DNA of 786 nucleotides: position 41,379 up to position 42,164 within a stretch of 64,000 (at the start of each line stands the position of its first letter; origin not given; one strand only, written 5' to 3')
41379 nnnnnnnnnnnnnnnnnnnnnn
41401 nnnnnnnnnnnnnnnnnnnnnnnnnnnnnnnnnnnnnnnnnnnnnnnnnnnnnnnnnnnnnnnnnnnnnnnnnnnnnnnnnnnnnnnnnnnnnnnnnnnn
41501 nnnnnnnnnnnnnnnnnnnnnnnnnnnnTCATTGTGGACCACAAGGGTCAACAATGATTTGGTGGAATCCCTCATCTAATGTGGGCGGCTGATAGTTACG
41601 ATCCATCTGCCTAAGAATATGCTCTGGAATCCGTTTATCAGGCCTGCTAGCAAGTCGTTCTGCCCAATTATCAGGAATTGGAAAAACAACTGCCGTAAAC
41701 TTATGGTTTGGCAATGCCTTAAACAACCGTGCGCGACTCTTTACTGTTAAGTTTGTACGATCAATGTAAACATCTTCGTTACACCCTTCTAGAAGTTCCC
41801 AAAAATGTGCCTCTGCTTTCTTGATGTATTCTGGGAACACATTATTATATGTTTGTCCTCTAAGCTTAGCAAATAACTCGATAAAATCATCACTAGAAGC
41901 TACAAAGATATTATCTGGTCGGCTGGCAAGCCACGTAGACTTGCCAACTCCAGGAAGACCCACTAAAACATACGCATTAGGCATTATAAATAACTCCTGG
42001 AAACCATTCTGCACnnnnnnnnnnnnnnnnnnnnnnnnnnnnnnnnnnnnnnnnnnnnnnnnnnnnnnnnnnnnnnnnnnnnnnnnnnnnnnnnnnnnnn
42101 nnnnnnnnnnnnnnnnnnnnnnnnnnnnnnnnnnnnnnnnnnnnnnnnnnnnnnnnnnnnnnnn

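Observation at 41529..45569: RNA-repair cluster: Rnl1-like ligase, polynucleotide-kinase-like kinase, metallophosphoesterase, Rnl2-like ligase and an embedded mini-lipoprotein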

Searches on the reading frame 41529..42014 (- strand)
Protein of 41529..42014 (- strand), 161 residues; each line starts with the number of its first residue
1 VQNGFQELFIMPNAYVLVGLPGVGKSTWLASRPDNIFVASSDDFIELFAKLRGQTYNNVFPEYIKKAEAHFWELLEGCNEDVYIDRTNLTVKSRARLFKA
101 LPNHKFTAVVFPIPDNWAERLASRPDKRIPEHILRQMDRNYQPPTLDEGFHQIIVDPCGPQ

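Call 3: search_protein_families(library=pfam, proteins=[window:41529-42014:-], max_evalue=0.01)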
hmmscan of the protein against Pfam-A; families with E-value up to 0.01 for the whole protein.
window:41529-42014:- (161 aa): 1 family
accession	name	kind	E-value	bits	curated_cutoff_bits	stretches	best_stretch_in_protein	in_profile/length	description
PF13671.12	AAA_33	-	2.2e-13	51.2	27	1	16-144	3-143/143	AAA domain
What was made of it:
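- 41529..41984 (-): Stand-alone polynucleotide-5'-kinase-like P-loop protein, 151 aa. P-loop G9-x-P-G-x-G-K15-S-T, Asp32, D75-x-T-N, R114. Overlaps the Rnl1 stop by 8 nt. AAA_33 (call 3).
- Checked: (2) P-loop kinase, true start ATG 41984, 151 aa: AAA_33 E=2e-13 (call 3).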

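Call 4: search_protein_families(library=phrogs, proteins=[window:41529-42014:-], max_evalue=0.001)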
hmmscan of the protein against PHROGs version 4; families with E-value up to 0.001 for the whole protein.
window:41529-42014:- (161 aa): 3 families
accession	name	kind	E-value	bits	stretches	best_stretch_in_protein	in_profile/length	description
phrog_6931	-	unknown function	4.7e-18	66.5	1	10-155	183-338/343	-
phrog_2071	-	other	1.1e-13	52.7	1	11-142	15-142/282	ATPase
phrog_505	-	other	4.5e-09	37.2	1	11-143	1-142/295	polynucleotide kinase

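Call 20: search_solved_structures(query=window:41529-41984:-, max_evalue=1, show_alignments=3)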
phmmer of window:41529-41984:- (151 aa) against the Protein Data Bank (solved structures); distinct sequences matched with E-value up to 1: 16.
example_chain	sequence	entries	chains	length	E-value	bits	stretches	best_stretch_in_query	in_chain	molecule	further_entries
4xrp_A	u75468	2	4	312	0.0047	20.4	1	2-120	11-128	Pnkp1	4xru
4gp7_A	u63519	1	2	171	0.0063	20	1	5-131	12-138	Metallophosphoesterase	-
4jst_A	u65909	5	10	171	0.0072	19.8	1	5-131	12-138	Metallophosphoesterase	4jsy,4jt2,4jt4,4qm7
4gp6_A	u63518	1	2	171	0.0089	19.5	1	6-131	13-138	Metallophosphoesterase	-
3u7g_A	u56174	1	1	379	0.015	18.7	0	71-147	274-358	Bifunctional polynucleotide phosphatase/kinase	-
3u7e_B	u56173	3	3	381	0.016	18.7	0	71-147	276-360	Bifunctional polynucleotide phosphatase/kinase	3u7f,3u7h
1yj5_A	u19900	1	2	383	0.016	18.7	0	71-147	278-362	5' polynucleotide kinase-3' phosphatase catalytic domain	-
3adb_A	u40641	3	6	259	0.016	18.7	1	5-134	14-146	L-seryl-tRNA(Sec) kinase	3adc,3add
3a4l_A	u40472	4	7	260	0.017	18.6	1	6-134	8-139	L-seryl-tRNA(Sec) kinase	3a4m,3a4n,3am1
4mde_A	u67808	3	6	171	0.018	18.5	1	71-131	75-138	Metallophosphoesterase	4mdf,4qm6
3zvn_A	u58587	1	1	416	0.021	18.3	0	71-147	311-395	BIFUNCTIONAL POLYNUCLEOTIDE PHOSPHATASE/KINASE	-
3zvl_A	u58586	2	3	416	0.021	18.3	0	71-147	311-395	BIFUNCTIONAL POLYNUCLEOTIDE PHOSPHATASE/KINASE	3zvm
9d8a_A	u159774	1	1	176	0.13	15.7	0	121-147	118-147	Rhizopus azygosporus Kinase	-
9drz_A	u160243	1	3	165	0.32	14.5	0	5-144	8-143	p-loop containing nucleoside triphosphatehydrolase protein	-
6d7k_A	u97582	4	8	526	0.59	13.6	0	61-128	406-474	Methane monooxygenase hydroxylase, MmoX1 | Methane monooxygenase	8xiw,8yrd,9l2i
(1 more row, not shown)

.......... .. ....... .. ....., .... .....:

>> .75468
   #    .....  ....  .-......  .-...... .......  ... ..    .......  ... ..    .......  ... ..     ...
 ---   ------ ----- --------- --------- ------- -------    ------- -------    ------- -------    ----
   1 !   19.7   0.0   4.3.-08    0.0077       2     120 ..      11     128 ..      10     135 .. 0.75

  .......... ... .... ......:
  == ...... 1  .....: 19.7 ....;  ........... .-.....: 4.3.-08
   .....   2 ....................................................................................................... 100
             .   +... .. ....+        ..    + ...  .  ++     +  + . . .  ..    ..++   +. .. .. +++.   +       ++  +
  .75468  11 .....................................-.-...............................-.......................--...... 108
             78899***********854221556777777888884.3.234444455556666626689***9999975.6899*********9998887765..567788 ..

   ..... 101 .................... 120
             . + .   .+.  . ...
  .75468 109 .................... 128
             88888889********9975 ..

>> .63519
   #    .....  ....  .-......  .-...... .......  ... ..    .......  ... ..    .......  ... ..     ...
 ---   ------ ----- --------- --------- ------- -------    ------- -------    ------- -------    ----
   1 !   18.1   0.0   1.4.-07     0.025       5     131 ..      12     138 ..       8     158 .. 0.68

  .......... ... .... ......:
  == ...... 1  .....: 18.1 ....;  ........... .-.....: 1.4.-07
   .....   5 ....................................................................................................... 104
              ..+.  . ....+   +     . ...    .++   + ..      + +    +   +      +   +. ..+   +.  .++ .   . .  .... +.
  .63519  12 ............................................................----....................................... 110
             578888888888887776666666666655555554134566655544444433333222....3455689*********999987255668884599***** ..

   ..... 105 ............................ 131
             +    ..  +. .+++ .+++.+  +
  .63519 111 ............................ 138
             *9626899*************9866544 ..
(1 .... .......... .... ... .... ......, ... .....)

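Call 25: search_protein_families(library=ncbifam, proteins=[window:41529-41984:-], max_evalue=0.01)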
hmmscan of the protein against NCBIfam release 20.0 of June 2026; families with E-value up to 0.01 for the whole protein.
window:41529-41984:- (151 aa): 3 families
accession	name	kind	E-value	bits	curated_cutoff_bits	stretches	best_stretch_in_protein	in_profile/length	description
TIGR04075.1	bacter_Pnkp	equivalog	1.4e-05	23.5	750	1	6-132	12-138/851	polynucleotide kinase-phosphatase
TIGR01663.1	PNK-3'Pase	equivalog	0.00047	18.7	502.8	1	4-143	366-497/520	bifunctional polynucleotide phosphatase/kinase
TIGR03574.1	selen_PSTK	equivalog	0.0023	17.4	290.5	1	6-138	3-139/249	L-seryl-tRNA(Sec) kinase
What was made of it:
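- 41529..41984 (-): Best NCBIfam hits are bacterial Pnkp, PNKP and PSTK (call 25).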

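Call 55: search_solved_structures(query=A4, max_evalue=0.1, show_alignments=2)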
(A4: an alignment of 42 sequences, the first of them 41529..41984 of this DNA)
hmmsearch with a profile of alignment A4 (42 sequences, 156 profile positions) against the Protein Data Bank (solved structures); distinct sequences matched with E-value up to 0.1: 102 (the best 60 are shown).
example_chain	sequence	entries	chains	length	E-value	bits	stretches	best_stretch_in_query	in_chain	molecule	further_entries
1ly1_A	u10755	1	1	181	7e-16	61.8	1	1-141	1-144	polynucleotide kinase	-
1ltq_A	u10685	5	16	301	2.6e-15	59.9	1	1-141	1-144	POLYNUCLEOTIDE KINASE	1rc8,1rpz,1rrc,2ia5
4gp7_A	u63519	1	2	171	4.4e-15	59.2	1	3-154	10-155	Metallophosphoesterase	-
4jst_A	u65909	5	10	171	1.2e-14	57.8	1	3-154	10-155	Metallophosphoesterase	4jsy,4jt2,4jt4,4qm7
4gp6_A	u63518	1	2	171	1.9e-14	57.2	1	3-154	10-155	Metallophosphoesterase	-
3adb_A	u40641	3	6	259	7.3e-14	55.2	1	3-150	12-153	L-seryl-tRNA(Sec) kinase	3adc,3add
4xrp_A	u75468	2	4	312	8.5e-14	55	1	2-152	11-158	Pnkp1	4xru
4mde_A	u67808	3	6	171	9.1e-14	54.9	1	3-154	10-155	Metallophosphoesterase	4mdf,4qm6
3a4l_A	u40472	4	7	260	1e-13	54.8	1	4-150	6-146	L-seryl-tRNA(Sec) kinase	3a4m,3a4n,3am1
3u7g_A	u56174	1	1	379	1.3e-11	48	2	64-153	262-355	Bifunctional polynucleotide phosphatase/kinase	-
3u7e_B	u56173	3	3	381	1.3e-11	47.9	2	64-153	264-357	Bifunctional polynucleotide phosphatase/kinase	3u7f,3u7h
1yj5_A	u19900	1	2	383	1.3e-11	47.9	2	64-153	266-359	5' polynucleotide kinase-3' phosphatase catalytic domain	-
3zvn_A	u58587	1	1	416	1.7e-11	47.5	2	64-153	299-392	BIFUNCTIONAL POLYNUCLEOTIDE PHOSPHATASE/KINASE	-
3zvl_A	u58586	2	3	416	1.7e-11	47.5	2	64-153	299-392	BIFUNCTIONAL POLYNUCLEOTIDE PHOSPHATASE/KINASE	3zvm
9d8a_A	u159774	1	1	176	6.7e-11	45.6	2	62-126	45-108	Rhizopus azygosporus Kinase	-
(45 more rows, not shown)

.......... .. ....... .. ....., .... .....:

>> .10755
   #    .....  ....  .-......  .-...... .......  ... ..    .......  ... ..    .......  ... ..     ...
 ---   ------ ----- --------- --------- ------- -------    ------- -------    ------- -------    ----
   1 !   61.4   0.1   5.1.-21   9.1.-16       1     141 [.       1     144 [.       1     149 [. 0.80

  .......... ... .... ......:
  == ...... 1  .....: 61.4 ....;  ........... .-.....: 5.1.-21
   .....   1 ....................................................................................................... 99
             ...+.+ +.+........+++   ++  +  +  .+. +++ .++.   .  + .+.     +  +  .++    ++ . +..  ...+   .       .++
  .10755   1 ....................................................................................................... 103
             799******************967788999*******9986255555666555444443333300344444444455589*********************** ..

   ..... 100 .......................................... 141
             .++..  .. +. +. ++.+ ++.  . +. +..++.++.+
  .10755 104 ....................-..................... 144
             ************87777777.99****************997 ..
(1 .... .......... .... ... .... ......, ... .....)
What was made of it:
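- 41529..41984 (-): The family profile (42 sequences) hits the T4 Pnkp kinase domain 1ly1 best, E=7e-16, residues 1-144, then the CthPnkp kinase, PSTK and Pnkp1 (call 55).
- Closest known: Bacterial Pnkp. Same: The kinase matches the CthPnkp and Pnkp1 kinase domains (calls 20, 55).
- Weaker hits to adenylate and shikimate kinases appear (call 55). Adenylate kinases score about 4e-5 (call 55).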
